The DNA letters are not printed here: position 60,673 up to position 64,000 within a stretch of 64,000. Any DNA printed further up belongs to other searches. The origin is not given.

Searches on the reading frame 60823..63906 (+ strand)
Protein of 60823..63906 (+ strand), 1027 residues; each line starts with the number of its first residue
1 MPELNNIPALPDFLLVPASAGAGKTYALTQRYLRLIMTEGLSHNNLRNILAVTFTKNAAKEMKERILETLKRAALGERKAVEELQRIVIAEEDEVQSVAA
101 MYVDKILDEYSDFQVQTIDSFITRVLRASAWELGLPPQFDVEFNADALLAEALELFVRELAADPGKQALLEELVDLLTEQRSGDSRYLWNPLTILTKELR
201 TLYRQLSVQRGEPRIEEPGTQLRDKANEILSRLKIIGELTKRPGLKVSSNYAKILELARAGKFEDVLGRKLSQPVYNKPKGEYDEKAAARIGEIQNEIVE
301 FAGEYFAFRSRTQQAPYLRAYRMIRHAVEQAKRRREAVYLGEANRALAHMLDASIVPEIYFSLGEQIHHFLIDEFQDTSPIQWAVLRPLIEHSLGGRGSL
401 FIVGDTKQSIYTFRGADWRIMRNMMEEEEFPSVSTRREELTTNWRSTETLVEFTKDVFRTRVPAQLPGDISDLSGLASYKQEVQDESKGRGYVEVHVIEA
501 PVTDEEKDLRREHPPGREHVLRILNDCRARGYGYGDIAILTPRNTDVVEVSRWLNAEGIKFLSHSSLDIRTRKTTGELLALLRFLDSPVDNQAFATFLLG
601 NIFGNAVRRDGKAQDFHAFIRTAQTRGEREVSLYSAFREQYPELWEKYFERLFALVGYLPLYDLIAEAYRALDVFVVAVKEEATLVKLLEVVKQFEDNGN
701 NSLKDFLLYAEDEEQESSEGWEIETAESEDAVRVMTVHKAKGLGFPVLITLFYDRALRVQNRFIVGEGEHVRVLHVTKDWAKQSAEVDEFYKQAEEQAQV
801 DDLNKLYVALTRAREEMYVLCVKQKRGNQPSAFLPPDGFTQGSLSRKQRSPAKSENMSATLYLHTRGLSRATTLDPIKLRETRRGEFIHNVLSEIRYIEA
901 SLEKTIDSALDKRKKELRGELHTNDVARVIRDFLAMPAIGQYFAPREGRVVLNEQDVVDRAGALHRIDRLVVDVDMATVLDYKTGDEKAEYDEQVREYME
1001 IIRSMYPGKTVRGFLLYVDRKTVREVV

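Call 92: find_encoding_contigs(protein=window:60823-63906:+, flank=10000, max_places=4)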
Protein window:60823-63906:+ (1027 aa): 1 contig read that carries it; 1 place shown.
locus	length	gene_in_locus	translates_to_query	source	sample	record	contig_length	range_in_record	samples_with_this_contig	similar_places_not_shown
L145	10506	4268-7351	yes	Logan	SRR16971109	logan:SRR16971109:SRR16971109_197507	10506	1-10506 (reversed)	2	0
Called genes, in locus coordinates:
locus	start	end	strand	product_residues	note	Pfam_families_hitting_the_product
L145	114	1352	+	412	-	PF07992:Pyr_redox_2, PF00070:Pyr_redox (weak), PF22366:NDH2_C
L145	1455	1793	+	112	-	PF01740:STAS, PF13466:STAS_2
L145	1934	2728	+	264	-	-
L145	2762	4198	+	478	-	PF01841:Transglut_core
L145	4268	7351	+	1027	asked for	PF00580:UvrD-helicase, PF13245:AAA_19, PF13361:UvrD_C, PF13538:UvrD_C_2 (faint)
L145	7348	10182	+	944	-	PF21445:ADDB_N (faint), PF12705:PDDEXK_1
